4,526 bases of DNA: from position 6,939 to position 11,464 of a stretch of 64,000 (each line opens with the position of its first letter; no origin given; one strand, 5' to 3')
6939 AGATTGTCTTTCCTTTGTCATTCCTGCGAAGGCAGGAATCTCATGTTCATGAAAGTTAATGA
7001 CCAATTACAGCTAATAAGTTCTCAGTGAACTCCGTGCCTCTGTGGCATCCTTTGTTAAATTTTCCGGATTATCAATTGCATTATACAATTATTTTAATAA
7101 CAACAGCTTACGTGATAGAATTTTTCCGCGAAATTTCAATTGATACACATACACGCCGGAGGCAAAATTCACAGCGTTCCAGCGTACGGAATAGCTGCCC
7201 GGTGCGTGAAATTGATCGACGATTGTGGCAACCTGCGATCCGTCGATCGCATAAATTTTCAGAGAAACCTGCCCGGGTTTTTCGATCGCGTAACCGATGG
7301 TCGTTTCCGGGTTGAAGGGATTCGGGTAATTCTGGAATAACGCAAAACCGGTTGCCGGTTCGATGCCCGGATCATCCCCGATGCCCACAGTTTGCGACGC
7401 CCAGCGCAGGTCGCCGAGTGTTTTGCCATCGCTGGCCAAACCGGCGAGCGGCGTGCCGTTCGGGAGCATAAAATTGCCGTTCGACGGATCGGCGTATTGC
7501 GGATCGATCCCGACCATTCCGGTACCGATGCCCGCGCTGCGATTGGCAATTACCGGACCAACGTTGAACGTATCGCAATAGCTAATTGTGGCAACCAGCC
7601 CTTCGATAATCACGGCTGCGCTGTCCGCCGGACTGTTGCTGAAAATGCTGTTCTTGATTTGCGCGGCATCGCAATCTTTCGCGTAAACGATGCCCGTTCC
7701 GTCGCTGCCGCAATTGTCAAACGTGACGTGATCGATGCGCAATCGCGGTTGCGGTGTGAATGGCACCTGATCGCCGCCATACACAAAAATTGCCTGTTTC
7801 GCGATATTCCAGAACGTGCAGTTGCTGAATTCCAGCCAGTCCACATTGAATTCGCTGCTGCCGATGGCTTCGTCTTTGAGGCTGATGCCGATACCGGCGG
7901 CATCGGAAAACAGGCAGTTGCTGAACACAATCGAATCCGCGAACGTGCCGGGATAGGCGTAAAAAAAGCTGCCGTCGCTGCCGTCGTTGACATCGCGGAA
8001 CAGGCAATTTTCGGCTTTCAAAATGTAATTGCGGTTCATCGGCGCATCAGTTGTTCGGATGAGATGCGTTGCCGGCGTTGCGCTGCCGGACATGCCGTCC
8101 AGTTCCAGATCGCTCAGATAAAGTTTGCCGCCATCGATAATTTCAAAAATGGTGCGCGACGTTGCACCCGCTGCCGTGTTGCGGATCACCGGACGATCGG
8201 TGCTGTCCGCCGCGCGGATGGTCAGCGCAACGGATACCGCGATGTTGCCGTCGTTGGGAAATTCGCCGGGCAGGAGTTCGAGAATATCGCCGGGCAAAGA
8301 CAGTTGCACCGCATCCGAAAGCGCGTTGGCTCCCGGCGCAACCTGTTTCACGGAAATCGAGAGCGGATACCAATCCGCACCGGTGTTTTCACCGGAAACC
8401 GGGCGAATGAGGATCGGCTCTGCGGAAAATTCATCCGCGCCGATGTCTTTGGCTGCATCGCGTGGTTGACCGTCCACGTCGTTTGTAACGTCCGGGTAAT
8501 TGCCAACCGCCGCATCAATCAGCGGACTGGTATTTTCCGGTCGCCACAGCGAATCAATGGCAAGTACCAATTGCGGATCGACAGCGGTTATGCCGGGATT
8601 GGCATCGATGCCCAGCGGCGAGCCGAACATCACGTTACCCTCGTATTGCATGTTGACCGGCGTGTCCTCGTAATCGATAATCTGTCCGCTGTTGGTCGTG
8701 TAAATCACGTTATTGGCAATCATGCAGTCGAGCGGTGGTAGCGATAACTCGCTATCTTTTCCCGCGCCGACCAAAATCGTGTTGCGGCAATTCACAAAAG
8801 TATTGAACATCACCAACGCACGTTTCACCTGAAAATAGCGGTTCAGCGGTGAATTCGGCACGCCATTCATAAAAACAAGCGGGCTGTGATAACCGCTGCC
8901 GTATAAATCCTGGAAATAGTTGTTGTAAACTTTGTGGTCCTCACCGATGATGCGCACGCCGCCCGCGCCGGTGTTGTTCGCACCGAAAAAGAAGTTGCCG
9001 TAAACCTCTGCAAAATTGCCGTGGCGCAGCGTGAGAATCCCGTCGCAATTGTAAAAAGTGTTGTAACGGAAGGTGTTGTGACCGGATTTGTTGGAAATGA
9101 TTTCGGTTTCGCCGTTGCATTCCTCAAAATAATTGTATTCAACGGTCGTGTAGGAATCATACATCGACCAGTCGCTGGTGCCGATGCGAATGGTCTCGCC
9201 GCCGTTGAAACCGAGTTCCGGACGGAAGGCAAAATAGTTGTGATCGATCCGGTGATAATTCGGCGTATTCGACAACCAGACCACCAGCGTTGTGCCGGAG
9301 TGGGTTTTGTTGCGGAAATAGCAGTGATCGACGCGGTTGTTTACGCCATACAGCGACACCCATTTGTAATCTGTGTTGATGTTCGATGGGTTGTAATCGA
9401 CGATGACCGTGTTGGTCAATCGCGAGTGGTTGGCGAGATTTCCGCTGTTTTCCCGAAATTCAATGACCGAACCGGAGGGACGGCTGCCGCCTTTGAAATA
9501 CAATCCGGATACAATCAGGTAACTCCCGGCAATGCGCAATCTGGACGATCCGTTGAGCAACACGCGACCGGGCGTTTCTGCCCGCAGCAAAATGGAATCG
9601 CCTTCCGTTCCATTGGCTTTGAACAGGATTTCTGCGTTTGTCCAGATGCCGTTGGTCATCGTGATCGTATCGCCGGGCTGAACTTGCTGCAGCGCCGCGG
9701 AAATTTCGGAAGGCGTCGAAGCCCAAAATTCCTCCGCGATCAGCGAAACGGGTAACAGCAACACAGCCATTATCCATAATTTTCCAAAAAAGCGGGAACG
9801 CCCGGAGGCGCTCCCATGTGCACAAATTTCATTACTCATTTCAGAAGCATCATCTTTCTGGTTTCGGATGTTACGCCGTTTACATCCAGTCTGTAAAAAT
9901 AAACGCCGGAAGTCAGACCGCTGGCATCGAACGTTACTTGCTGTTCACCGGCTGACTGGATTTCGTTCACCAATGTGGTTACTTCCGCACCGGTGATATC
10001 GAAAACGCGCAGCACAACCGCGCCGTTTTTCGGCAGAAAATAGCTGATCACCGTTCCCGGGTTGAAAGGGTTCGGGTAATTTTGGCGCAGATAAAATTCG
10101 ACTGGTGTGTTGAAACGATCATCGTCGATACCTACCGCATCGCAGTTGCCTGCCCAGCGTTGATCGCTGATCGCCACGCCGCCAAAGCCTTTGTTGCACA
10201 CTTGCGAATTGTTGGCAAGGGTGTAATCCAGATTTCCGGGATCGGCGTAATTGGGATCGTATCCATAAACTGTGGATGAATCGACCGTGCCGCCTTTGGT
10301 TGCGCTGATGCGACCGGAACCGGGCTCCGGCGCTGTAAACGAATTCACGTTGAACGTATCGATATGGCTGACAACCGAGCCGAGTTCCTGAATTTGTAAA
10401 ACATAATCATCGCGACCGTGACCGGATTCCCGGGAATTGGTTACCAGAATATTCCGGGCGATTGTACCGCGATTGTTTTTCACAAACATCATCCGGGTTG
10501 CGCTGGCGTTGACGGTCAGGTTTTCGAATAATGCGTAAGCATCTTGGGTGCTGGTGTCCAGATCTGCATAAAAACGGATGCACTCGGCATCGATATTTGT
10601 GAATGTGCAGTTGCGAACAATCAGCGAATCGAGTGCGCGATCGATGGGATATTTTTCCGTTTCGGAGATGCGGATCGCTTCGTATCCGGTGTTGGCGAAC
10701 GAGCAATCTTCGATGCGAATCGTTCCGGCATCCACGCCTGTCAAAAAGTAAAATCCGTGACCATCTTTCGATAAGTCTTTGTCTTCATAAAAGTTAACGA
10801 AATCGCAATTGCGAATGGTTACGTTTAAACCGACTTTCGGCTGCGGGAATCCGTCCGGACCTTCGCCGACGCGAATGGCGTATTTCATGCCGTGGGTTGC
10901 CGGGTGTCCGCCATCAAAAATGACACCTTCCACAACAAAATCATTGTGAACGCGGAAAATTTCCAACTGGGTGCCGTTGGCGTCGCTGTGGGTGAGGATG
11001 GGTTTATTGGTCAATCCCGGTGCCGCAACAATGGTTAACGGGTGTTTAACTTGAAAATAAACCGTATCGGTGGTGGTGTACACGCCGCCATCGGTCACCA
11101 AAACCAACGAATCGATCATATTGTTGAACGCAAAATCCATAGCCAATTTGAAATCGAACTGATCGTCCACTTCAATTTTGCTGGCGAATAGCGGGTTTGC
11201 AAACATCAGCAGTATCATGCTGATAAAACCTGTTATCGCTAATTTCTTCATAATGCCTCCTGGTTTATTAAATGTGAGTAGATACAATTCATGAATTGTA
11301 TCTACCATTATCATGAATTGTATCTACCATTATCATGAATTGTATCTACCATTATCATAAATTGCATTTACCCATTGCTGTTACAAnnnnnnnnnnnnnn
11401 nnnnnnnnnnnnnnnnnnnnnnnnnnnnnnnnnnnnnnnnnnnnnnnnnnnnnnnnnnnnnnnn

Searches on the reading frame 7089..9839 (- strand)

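Call 72: search_protein_families(library=pfam, proteins=[window:7089-9839:-], max_evalue=0.001)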
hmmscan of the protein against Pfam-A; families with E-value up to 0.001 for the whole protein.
window:7089-9839:- (916 aa): 5 families
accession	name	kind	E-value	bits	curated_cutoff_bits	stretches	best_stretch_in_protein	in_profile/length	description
PF14592.12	Chondroitinas_B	-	1e-106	358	24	1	44-423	5-399/426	Chondroitinase B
PF16318.11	DUF4957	-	5.3e-12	46.2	30.8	1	525-678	1-141/142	Domain of unknown function (DUF4957)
PF13229.12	Beta_helix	-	5.1e-10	39.6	25.9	2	666-760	8-90/158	Right handed beta helix region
PF17161.10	DUF5123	-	1.1e-08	36.6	35.1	1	702-813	3-113/113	Domain of unknown function (DUF5123)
PF18962.6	Por_Secre_tail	-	2.8e-05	24.7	27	1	838-912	2-73/75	Secretion system C-terminal sorting domain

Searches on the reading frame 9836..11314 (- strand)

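Call 72: search_protein_families(library=pfam, proteins=[window:9836-11314:-], max_evalue=0.001)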
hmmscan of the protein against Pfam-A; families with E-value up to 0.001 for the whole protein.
window:9836-11314:- (492 aa): 3 families
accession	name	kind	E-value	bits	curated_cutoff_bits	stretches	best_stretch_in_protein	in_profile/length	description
PF18962.6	Por_Secre_tail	-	9.5e-09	35.9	27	1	413-487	2-72/75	Secretion system C-terminal sorting domain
PF17161.10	DUF5123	-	5.7e-07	31.1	35.1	1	232-387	2-113/113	Domain of unknown function (DUF5123)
PF13229.12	Beta_helix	-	0.00022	21.3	25.9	0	164-298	10-115/158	Right handed beta helix region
